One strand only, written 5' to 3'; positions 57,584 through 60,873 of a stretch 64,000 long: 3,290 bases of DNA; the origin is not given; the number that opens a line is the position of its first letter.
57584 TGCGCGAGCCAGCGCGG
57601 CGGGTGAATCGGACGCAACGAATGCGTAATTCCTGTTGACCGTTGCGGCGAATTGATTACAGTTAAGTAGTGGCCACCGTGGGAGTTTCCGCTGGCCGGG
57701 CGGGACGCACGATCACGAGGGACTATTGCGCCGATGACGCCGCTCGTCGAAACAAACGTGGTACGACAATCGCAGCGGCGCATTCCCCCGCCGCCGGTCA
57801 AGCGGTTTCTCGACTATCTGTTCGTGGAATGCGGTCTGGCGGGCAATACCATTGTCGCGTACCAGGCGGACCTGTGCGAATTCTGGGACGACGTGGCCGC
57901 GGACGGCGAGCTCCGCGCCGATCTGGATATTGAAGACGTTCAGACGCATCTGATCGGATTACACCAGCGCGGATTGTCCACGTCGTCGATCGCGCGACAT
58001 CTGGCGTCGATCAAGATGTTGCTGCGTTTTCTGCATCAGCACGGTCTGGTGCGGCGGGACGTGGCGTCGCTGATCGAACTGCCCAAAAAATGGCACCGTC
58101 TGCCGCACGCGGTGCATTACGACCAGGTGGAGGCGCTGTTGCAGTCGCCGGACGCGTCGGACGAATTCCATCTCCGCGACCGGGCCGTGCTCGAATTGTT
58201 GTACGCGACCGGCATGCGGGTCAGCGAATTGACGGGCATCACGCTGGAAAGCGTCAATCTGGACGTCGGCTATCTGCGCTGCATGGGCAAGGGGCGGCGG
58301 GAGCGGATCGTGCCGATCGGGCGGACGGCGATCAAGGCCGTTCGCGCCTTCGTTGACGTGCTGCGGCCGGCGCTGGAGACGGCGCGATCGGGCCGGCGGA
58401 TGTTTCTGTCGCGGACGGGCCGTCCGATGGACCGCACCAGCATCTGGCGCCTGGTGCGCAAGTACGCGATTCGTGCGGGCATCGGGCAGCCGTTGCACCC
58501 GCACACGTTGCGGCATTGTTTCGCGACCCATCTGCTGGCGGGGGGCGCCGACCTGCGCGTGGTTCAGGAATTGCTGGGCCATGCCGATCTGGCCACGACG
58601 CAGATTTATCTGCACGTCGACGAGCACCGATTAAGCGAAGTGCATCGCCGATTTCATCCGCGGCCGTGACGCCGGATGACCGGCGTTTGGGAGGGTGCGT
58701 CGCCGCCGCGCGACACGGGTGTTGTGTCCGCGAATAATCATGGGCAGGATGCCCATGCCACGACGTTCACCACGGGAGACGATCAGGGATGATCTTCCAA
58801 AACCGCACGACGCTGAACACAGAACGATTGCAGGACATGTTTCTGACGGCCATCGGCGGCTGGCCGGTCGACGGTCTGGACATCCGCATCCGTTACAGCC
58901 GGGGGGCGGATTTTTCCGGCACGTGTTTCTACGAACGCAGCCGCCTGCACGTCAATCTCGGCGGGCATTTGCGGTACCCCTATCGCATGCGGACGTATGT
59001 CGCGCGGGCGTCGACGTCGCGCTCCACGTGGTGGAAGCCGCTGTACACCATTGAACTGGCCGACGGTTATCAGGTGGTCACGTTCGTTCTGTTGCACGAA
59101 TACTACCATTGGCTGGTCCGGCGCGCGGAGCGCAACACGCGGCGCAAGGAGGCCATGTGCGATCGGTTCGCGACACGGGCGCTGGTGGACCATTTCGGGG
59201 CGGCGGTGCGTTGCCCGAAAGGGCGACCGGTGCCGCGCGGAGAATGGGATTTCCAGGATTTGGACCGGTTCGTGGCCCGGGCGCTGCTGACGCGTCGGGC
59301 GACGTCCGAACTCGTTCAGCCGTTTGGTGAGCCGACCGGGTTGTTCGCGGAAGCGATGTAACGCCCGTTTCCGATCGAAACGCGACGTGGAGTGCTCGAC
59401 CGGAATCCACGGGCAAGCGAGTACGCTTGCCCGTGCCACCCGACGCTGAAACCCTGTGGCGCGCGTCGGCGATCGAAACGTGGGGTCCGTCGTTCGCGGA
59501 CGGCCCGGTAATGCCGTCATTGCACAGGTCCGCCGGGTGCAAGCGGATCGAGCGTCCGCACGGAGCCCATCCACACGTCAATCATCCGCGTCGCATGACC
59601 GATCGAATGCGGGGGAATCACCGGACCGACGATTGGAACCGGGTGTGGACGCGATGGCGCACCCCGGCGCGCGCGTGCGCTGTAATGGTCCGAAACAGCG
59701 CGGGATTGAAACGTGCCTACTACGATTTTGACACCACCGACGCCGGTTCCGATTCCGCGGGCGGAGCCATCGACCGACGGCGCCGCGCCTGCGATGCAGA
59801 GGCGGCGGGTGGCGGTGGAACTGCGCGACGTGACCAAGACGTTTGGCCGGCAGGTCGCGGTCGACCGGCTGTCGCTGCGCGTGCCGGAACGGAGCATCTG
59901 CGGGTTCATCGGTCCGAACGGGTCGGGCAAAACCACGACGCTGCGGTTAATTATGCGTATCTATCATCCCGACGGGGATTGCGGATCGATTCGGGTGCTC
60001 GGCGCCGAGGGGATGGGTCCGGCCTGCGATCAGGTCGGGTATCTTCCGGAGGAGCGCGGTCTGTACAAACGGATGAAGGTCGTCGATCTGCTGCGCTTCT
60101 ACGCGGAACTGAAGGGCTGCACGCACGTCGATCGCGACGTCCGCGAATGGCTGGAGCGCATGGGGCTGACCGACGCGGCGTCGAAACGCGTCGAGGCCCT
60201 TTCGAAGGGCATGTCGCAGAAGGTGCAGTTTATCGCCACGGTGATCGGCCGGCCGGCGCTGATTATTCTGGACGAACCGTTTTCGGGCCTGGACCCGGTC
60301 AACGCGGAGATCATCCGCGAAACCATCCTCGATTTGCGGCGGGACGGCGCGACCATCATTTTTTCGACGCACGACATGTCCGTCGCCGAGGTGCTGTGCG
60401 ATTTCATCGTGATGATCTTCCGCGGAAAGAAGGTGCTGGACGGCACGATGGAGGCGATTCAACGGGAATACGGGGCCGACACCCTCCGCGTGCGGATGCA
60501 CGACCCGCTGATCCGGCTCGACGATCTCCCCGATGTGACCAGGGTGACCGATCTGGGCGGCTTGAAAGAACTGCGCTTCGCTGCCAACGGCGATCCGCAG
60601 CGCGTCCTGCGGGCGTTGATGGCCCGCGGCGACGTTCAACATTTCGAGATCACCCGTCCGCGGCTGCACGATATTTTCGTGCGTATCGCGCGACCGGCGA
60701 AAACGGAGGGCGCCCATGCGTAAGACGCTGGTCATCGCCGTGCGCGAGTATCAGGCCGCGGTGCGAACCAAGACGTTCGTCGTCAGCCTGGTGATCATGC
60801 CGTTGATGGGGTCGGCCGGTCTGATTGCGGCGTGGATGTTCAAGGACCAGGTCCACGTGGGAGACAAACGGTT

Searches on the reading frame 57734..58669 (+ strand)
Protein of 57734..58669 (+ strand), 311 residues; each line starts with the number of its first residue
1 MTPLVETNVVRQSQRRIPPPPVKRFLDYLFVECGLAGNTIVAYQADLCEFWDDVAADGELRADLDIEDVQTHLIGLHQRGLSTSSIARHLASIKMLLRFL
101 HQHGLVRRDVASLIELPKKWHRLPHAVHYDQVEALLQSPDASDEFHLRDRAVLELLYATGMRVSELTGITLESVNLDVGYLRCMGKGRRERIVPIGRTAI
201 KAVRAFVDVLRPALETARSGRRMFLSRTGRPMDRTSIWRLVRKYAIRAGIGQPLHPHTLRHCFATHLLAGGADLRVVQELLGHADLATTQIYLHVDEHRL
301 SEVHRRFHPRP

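Call 56: search_protein_families(library=pfam, proteins=[window:57734-58669:+], max_evalue=0.01)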
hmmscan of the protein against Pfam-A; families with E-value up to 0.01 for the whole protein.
window:57734-58669:+ (311 aa): 2 families
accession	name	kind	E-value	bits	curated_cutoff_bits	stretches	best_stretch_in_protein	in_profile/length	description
PF00589.27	Phage_integrase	-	3e-47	161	27.1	1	129-297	5-170/172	Phage integrase family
PF02899.23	Phage_int_SAM_1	-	2.4e-14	53.8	22.3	1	22-102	1-81/83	Phage integrase, N-terminal SAM-like domain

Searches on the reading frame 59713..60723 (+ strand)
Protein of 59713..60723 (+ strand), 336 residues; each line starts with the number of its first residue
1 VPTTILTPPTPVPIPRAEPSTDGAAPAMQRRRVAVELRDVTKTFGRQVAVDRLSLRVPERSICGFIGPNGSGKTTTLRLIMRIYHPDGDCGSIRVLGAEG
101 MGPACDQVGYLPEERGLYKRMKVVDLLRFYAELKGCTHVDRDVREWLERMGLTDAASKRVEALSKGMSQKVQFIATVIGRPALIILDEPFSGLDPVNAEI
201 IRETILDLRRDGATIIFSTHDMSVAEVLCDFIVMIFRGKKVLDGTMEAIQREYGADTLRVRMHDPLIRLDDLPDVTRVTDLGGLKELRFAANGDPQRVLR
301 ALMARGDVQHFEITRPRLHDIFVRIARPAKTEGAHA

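Call 56: search_protein_families(library=pfam, proteins=[window:59713-60723:+], max_evalue=0.01)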
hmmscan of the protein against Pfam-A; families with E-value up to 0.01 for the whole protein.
window:59713-60723:+ (336 aa): 5 families
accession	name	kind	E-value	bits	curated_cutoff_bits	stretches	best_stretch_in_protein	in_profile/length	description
PF00005.33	ABC_tran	-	1.3e-23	84.5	25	1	51-190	2-136/137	ABC transporter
PF13304.12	AAA_21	-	1.6e-14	55.1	27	1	162-224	237-302/304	AAA domain, putative AbiEii toxin, Type IV TA system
PF13732.12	DrrA1-3_C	-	1.5e-13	51.7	27.4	1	244-325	1-80/81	ATP-binding protein DrrA1-3-like, C-terminal domain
PF13401.12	AAA_22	-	0.0014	19.3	27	1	61-188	6-92/130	AAA domain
PF13604.12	AAA_30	-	0.0065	16.7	27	0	60-97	18-51/191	AAA domain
